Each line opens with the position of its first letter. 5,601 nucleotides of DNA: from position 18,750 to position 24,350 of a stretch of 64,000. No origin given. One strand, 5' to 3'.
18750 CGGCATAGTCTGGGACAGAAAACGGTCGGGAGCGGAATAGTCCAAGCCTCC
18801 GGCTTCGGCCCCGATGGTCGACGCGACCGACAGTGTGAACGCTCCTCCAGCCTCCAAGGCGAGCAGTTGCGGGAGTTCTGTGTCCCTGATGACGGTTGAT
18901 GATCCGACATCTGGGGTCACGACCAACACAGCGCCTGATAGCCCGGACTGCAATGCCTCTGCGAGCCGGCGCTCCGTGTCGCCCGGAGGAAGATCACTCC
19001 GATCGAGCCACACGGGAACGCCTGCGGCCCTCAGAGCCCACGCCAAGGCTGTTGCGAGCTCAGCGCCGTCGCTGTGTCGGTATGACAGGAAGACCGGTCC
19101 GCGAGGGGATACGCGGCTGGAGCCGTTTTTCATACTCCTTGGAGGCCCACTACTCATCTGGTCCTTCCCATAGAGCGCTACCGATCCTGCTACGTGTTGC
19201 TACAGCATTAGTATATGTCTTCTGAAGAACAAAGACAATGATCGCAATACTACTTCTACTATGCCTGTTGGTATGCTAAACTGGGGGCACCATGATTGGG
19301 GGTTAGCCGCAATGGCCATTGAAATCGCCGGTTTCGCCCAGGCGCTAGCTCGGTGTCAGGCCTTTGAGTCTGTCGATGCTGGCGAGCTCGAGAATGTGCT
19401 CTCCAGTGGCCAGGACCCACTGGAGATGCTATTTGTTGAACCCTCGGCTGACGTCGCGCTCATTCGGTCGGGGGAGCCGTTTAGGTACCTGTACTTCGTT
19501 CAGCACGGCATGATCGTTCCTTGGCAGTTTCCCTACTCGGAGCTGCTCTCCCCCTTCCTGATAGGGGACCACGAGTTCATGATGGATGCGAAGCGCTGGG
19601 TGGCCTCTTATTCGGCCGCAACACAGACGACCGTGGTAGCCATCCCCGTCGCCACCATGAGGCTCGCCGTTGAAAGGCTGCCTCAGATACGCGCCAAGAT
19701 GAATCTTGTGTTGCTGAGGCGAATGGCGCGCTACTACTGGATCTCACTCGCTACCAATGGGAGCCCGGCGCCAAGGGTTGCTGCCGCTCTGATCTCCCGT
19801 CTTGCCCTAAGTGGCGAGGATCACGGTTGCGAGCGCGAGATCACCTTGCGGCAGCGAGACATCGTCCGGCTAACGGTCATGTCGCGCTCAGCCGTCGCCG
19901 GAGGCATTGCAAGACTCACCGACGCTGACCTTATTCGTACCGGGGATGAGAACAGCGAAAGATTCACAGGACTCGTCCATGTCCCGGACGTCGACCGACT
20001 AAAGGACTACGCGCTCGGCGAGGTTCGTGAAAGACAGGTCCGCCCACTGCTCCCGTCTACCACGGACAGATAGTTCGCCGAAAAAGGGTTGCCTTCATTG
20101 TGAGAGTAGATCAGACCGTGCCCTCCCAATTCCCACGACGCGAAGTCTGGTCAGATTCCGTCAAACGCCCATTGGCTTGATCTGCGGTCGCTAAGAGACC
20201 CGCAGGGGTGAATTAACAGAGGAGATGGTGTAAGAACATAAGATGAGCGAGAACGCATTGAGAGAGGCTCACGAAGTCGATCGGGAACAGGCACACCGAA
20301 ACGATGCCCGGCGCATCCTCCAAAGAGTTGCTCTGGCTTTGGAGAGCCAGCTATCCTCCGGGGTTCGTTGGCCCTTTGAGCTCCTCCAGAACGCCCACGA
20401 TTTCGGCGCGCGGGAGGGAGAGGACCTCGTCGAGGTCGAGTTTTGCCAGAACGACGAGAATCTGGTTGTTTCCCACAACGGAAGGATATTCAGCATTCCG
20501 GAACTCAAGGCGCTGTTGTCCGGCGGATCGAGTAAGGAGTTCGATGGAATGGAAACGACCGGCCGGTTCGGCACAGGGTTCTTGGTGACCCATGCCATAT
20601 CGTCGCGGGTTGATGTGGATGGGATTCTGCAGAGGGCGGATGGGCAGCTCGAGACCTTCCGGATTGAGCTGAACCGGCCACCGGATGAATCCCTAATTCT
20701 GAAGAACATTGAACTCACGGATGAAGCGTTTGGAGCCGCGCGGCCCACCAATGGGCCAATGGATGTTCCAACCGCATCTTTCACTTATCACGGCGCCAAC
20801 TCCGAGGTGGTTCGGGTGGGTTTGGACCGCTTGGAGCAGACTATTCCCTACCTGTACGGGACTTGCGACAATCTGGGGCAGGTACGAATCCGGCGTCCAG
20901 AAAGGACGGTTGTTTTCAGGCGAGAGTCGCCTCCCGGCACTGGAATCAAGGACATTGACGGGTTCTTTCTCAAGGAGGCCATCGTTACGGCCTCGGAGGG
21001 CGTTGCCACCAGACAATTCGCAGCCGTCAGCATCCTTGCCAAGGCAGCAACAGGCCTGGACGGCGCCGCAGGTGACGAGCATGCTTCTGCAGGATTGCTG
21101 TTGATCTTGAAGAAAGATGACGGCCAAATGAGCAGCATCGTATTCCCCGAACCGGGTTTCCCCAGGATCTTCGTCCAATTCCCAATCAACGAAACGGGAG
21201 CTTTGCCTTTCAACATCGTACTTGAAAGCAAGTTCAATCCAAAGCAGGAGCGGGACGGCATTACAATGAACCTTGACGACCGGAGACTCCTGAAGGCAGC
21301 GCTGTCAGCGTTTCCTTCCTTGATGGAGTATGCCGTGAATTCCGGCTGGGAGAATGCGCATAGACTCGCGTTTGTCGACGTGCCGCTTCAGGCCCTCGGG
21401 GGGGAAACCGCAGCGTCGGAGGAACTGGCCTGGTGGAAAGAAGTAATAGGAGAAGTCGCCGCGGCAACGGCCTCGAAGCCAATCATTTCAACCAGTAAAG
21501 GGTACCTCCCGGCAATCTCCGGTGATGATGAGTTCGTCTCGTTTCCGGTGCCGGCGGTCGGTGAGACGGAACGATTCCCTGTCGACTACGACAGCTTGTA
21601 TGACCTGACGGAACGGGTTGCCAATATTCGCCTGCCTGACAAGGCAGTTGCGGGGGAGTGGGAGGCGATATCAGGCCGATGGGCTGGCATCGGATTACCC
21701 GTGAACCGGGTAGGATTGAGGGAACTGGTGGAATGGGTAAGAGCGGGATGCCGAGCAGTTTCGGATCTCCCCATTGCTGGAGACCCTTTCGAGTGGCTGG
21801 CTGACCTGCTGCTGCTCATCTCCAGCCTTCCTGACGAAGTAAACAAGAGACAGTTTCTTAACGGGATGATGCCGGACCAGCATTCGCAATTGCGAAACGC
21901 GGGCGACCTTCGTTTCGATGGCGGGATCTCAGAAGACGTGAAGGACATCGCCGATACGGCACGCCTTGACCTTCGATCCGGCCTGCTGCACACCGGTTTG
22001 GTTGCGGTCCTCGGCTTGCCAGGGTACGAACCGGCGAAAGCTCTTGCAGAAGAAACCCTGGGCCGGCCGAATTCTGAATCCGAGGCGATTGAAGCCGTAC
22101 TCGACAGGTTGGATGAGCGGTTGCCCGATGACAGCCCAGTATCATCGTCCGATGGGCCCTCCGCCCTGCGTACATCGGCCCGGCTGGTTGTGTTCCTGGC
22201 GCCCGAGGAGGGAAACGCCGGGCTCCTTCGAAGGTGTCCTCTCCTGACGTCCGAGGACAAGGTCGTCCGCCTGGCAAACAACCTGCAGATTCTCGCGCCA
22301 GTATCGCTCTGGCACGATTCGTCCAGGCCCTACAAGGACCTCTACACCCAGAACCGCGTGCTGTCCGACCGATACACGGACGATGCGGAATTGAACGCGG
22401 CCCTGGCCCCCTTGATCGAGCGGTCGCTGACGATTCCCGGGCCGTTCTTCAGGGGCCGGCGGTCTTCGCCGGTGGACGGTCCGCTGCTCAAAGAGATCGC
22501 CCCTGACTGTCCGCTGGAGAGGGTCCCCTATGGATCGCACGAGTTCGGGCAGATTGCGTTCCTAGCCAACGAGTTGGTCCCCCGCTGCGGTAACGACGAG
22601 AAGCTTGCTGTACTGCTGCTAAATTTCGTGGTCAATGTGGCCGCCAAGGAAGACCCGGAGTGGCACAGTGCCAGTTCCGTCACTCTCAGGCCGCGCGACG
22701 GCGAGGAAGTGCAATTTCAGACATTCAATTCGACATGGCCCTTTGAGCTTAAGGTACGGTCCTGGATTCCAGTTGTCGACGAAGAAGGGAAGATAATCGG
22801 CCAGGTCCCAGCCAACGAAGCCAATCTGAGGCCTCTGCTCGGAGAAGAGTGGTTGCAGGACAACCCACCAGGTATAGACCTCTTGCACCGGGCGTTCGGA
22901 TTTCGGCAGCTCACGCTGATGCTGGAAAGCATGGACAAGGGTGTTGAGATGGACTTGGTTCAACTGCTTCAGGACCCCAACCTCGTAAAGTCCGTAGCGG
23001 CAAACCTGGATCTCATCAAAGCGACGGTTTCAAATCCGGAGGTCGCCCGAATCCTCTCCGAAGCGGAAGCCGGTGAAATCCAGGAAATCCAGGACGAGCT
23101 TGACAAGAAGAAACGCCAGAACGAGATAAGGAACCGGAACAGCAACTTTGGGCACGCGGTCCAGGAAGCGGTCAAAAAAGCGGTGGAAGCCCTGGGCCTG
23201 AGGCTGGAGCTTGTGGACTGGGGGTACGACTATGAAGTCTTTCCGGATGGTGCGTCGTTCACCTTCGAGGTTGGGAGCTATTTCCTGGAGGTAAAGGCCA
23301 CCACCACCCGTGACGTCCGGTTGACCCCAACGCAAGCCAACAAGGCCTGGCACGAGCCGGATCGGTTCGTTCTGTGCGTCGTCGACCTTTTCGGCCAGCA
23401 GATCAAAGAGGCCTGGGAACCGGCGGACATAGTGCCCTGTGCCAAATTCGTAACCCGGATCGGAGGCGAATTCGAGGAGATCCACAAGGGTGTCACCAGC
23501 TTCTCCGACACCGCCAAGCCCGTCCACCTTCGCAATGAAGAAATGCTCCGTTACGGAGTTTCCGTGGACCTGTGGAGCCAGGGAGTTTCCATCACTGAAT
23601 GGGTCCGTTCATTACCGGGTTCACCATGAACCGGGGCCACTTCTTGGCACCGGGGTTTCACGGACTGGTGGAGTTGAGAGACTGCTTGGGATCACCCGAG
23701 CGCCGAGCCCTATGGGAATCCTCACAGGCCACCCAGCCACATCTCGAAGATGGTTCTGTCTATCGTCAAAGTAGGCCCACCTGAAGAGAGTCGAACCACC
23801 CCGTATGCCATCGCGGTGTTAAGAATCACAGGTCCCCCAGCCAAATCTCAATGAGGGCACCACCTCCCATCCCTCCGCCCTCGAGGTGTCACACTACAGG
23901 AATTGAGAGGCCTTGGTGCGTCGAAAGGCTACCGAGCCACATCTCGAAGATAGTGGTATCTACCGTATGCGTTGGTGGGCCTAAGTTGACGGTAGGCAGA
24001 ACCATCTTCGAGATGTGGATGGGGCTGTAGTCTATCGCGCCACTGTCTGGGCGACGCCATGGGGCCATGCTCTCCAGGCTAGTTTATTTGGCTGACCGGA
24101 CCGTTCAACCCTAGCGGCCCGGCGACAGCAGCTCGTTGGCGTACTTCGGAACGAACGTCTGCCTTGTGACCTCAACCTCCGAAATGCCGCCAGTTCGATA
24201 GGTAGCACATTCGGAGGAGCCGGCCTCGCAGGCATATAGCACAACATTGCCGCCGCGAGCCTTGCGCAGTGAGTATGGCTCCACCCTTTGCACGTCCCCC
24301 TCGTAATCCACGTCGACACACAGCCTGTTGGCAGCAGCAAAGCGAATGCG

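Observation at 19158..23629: Crp/Fnr-like gene + 1128-aa GHKL-ATPase/DUF3883-nuclease, divergent from the CBASS operon: candidate undescribed defence module or a transcription-coupled second arm of CBASS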

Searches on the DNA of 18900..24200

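Call 85: search_rna_families(source=window, start=18900, end=24200, threshold=evalue, max_evalue=0.1)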
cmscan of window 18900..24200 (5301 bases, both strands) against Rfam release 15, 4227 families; matches with E-value up to 0.1: 0.
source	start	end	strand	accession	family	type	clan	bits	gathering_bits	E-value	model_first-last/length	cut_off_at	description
